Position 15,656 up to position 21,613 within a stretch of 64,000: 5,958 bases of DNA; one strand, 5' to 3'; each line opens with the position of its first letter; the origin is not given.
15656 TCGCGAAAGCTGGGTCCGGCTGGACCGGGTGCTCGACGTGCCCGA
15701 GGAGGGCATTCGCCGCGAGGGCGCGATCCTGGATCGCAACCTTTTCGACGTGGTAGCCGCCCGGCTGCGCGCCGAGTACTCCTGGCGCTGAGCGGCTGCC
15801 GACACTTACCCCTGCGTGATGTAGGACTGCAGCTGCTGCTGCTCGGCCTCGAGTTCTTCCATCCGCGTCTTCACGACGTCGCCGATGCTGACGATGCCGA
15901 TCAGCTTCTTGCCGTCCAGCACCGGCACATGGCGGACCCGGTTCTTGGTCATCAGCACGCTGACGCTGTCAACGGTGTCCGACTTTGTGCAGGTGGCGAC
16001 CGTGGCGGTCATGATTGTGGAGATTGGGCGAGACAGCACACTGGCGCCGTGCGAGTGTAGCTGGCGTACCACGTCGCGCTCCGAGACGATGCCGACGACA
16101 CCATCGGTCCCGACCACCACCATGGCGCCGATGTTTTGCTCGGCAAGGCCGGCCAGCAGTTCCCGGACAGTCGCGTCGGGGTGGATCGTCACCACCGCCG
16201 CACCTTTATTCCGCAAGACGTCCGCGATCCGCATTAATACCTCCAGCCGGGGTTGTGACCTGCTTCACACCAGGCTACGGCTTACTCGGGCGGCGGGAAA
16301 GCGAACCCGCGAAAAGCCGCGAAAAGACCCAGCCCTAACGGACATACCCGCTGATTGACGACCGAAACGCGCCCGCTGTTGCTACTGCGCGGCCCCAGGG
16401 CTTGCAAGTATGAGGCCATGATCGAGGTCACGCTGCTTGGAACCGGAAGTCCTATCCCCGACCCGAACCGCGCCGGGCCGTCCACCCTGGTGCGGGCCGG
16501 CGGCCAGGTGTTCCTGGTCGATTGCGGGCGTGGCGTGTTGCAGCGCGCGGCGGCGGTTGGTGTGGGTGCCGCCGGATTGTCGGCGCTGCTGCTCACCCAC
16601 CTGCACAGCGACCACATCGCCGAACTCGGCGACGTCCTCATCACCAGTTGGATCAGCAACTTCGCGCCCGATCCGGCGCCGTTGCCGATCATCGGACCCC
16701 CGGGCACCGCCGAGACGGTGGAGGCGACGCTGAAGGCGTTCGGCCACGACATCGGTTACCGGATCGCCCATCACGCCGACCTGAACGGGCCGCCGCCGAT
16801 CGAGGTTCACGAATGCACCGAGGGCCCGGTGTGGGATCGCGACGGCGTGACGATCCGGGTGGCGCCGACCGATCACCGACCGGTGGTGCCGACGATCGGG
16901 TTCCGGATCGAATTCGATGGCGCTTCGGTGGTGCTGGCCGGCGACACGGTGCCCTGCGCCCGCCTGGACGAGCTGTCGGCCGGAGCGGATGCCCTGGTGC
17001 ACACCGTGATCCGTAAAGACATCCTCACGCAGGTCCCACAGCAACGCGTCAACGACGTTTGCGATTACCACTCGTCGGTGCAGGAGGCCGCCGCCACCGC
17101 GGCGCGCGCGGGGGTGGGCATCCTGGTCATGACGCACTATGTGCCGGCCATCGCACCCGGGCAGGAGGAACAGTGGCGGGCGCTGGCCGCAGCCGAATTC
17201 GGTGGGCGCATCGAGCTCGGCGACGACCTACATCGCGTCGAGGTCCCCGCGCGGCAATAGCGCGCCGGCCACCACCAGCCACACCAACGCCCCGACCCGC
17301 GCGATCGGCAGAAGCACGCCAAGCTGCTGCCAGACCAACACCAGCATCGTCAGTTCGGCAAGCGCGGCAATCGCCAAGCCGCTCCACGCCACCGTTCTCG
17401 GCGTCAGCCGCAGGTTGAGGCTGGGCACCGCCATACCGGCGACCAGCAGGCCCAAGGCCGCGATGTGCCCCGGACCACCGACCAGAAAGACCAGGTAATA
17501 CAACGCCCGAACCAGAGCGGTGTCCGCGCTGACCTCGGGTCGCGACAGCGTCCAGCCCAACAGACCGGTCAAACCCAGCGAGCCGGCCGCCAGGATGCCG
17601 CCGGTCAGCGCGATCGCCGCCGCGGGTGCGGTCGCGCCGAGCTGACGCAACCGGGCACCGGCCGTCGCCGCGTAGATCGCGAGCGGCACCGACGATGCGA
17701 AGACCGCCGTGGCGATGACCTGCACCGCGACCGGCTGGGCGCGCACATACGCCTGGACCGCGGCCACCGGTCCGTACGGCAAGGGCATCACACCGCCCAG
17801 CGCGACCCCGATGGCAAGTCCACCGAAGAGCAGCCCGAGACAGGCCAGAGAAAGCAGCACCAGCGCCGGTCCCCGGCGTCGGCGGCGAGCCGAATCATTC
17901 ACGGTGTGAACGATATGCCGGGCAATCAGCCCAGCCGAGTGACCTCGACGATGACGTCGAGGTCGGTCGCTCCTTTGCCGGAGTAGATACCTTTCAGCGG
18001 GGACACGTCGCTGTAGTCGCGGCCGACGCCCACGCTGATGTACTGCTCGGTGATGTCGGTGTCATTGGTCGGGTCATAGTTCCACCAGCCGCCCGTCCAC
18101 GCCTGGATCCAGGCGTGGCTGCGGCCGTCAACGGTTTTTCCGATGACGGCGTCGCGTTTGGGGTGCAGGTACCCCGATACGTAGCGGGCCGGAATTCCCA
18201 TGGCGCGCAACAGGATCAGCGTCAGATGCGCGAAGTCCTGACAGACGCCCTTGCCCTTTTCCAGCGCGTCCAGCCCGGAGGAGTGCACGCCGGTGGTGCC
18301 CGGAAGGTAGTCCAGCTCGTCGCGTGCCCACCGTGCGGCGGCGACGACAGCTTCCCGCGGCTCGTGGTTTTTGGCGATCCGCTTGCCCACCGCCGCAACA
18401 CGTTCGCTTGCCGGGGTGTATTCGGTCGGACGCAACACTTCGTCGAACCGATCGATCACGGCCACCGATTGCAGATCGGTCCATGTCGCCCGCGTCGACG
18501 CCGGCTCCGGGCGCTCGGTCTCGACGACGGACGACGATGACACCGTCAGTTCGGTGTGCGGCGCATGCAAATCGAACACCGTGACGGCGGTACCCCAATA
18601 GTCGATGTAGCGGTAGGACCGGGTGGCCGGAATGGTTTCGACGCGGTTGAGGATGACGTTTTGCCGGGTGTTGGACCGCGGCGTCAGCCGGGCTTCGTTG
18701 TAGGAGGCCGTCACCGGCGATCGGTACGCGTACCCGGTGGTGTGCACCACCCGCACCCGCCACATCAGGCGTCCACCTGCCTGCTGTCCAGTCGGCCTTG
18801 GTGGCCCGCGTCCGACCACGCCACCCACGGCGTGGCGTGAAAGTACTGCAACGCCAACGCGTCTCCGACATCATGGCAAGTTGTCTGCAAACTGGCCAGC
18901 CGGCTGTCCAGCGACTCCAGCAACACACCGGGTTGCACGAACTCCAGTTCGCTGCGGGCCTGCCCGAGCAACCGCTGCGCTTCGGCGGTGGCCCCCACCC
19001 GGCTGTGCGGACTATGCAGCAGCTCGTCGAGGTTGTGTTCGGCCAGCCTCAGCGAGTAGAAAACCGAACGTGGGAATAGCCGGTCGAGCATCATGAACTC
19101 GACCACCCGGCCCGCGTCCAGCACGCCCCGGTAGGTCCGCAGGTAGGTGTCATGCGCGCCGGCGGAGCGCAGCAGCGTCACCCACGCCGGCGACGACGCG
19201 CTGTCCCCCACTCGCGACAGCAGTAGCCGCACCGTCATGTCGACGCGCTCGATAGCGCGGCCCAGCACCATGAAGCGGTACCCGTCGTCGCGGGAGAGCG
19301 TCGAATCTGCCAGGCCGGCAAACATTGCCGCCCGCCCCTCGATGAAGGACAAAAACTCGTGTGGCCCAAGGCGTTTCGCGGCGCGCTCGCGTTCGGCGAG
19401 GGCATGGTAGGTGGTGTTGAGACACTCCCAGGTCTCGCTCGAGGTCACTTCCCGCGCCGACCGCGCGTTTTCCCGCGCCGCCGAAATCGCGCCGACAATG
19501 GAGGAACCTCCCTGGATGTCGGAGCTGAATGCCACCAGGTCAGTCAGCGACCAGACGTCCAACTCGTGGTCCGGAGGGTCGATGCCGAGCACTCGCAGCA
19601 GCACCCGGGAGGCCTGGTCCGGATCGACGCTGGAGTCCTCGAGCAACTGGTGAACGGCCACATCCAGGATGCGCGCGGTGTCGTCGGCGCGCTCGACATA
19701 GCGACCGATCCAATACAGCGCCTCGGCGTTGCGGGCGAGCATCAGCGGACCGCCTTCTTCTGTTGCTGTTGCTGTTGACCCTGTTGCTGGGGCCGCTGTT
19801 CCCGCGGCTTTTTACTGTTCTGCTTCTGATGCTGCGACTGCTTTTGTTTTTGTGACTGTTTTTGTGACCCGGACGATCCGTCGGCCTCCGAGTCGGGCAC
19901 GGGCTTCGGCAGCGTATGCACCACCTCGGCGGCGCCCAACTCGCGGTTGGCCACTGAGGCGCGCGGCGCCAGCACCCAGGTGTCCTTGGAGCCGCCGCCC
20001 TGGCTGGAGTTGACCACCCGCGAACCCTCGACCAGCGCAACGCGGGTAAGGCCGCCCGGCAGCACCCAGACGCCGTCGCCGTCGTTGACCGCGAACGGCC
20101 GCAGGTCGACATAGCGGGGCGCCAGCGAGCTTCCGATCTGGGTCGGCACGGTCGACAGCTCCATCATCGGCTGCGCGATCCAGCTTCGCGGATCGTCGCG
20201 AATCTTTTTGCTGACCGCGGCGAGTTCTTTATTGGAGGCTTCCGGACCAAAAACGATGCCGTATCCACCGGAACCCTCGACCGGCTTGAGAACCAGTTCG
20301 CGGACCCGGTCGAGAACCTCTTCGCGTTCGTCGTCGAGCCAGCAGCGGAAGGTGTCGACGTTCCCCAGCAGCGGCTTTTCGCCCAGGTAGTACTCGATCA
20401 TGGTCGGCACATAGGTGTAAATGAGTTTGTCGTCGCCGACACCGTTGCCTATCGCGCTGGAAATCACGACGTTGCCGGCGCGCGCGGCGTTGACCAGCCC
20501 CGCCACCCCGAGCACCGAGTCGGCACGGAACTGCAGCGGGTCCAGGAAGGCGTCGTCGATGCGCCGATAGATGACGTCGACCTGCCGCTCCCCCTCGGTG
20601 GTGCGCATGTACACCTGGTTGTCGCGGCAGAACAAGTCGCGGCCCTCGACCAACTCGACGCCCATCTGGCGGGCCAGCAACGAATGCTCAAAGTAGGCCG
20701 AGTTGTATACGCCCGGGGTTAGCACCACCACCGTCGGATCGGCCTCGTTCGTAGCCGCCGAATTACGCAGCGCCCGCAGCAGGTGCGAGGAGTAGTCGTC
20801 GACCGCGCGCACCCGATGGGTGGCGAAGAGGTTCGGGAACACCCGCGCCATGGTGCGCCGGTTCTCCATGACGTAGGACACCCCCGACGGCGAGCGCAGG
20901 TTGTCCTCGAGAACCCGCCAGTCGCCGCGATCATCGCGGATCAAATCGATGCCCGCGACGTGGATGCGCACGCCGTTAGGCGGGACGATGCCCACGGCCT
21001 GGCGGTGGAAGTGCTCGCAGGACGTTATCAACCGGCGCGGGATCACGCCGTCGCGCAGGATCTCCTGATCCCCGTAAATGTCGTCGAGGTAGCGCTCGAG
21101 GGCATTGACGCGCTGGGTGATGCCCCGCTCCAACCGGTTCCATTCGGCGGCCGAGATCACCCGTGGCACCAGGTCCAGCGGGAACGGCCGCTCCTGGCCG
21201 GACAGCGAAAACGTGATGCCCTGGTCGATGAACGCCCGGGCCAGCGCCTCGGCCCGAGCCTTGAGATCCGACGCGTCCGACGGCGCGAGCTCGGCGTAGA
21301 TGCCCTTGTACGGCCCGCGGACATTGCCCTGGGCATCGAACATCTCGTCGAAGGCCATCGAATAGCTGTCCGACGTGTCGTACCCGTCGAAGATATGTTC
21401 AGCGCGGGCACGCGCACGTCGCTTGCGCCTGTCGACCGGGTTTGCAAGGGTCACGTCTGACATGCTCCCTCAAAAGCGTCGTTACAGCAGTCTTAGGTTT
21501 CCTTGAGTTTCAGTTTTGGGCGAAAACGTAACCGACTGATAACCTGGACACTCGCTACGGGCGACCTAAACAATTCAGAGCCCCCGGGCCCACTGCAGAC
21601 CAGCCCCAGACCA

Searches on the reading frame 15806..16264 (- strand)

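Call 28: search_protein_families(library=pfam, proteins=[window:15806-16264:-], max_evalue=0.001)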
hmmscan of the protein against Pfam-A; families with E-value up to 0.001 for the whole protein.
window:15806-16264:- (152 aa): 1 family
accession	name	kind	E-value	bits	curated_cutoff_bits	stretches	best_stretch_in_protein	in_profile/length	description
PF00571.33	CBS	-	1.5e-22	80.1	24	2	81-133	1-54/57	CBS domain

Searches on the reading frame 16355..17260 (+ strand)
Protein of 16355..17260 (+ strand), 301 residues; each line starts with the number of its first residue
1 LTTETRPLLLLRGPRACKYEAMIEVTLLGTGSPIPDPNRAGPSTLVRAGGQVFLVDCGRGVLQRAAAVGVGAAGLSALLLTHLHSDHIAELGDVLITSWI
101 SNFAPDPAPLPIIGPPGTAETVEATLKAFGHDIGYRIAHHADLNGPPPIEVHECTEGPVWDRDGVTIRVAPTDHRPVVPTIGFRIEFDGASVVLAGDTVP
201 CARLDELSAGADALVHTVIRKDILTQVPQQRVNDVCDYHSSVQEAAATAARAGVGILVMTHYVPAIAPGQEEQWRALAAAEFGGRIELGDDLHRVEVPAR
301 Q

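Call 28: search_protein_families(library=pfam, proteins=[window:16355-17260:+], max_evalue=0.001)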
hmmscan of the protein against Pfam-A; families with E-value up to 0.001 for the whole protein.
window:16355-17260:+ (301 aa): 3 families
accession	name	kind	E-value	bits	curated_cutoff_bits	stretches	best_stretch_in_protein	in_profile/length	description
PF12706.13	Lactamase_B_2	-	1.5e-18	67.6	27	1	53-262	3-200/200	Beta-lactamase superfamily domain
PF00753.33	Lactamase_B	-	1.8e-12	48.1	22.7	1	40-200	5-152/196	Metallo-beta-lactamase superfamily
PF23023.1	Anti-Pycsar_Apyc1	-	1.6e-05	25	50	1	24-91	4-70/250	Anti-Pycsar protein Apyc1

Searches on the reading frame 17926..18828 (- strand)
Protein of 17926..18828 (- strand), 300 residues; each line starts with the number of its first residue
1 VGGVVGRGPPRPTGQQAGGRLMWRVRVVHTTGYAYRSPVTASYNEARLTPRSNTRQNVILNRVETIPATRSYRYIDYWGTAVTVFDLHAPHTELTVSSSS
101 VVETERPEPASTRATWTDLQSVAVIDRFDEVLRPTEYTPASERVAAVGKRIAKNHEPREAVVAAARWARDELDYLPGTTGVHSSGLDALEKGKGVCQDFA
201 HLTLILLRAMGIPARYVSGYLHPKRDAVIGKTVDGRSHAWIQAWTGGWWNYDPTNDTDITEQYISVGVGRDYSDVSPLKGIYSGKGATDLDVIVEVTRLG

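Call 28: search_protein_families(library=pfam, proteins=[window:17926-18828:-], max_evalue=0.001)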
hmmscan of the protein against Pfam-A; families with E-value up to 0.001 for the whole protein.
window:17926-18828:- (300 aa): 3 families
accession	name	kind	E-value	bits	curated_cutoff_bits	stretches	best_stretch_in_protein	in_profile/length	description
PF01841.26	Transglut_core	-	1.6e-24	86.7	23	1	148-253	4-108/108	Transglutaminase-like superfamily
PF08379.15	Bact_transglu_N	-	2.4e-21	76.7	27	1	25-103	1-80/80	Bacterial transglutaminase-like N-terminal region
PF04473.18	DUF553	-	9.1e-05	22.4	20.5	1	145-217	4-85/140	Transglutaminase-like domain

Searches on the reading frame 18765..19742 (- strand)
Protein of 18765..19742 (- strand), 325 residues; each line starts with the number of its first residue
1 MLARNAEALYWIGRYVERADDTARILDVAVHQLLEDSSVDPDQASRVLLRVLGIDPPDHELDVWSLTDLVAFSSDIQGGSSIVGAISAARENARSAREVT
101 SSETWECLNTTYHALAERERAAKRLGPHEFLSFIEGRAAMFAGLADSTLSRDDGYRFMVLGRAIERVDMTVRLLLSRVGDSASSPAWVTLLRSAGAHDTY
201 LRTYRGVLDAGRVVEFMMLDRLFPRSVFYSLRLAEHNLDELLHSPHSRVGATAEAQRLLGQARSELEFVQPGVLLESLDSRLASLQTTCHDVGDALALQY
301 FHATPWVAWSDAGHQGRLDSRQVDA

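Call 28: search_protein_families(library=pfam, proteins=[window:18765-19742:-], max_evalue=0.001)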
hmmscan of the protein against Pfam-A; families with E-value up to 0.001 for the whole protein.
window:18765-19742:- (325 aa): 1 family
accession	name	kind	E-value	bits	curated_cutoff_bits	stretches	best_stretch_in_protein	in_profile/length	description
PF04168.17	Alpha-E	-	3e-79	267.2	20.8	1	1-301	1-294/294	A predicted alpha-helical domain with a conserved ER motif.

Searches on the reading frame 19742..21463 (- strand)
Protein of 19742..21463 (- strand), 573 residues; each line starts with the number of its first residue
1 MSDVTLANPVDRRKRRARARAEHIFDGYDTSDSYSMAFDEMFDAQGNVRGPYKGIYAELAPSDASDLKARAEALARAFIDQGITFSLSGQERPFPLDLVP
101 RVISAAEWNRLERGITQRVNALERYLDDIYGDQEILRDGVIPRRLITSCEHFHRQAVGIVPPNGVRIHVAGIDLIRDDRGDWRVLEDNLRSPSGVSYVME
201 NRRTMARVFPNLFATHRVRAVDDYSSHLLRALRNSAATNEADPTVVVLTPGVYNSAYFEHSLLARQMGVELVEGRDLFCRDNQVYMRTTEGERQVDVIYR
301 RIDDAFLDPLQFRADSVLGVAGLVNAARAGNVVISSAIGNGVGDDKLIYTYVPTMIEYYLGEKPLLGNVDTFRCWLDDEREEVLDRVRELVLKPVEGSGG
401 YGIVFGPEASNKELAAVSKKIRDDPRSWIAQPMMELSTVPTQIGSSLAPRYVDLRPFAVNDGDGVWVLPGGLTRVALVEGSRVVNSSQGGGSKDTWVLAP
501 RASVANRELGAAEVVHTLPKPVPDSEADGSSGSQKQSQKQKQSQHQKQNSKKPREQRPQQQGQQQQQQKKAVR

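Call 26: search_protein_families(library=pfam, proteins=[window:19742-21463:-], max_evalue=0.001)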
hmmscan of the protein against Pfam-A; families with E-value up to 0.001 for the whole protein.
window:19742-21463:- (573 aa): 3 families
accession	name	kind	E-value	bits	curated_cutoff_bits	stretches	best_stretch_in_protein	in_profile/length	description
PF04174.18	CP_ATPgrasp_1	-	6.5e-168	558.3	23.1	1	100-431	1-332/332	A circularly permuted ATPgrasp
PF14403.11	CP_ATPgrasp_2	-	4.5e-164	546.3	32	1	100-476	1-374/374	Circularly permuted ATP-grasp type 2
PF14398.11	ATPgrasp_YheCD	-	0.00033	20.4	26.8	0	381-493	42-164/255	YheC/D like ATP-grasp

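Call 41: find_encoding_contigs(protein=window:19742-21463:-, flank=10000, max_places=4)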
Protein window:19742-21463:- (573 aa): 2 contigs read that carry it; 2 places shown.
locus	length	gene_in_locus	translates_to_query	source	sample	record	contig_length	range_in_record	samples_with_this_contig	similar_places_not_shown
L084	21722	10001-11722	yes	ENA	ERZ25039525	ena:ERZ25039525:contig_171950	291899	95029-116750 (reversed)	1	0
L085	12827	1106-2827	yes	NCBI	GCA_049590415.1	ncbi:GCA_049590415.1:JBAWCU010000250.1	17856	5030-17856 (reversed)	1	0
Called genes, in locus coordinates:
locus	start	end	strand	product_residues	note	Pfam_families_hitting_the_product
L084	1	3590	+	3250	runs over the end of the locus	PF00698:Acyl_transf_1, PF22336:RhiE-like_linker, PF22621:CurL-like_PKS_C, PF22953:SpnB_Rossmann, PF00106:adh_short, PF08659:KR, PF13561:adh_short_C2, PF00550:PP-binding, +20 more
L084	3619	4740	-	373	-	PF02771:Acyl-CoA_dh_N, PF02770:Acyl-CoA_dh_M (weak), PF00441:Acyl-CoA_dh_1, PF08028:Acyl-CoA_dh_2 (weak)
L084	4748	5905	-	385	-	PF02771:Acyl-CoA_dh_N, PF02770:Acyl-CoA_dh_M, PF00441:Acyl-CoA_dh_1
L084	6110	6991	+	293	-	PF10531:SLBB, PF12836:HHH_3, PF00633:HHH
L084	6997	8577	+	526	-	PF03772:Competence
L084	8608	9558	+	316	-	PF21694:DNA_pol3_delta_C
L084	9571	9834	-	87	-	PF01649:Ribosomal_S20p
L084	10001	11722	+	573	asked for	PF04174:CP_ATPgrasp_1, PF14403:CP_ATPgrasp_2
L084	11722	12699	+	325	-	PF04168:Alpha-E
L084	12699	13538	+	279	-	PF08379:Bact_transglu_N, PF01841:Transglut_core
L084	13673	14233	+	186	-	-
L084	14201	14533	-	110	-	-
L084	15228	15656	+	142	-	PF00571:CBS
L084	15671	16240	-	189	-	PF02452:PemK_toxin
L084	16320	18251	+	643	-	PF00009:GTP_EFTU, PF03144:GTP_EFTU_D2, PF00679:EFG_C, PF06421:LepA_C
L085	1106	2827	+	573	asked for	PF04174:CP_ATPgrasp_1, PF14403:CP_ATPgrasp_2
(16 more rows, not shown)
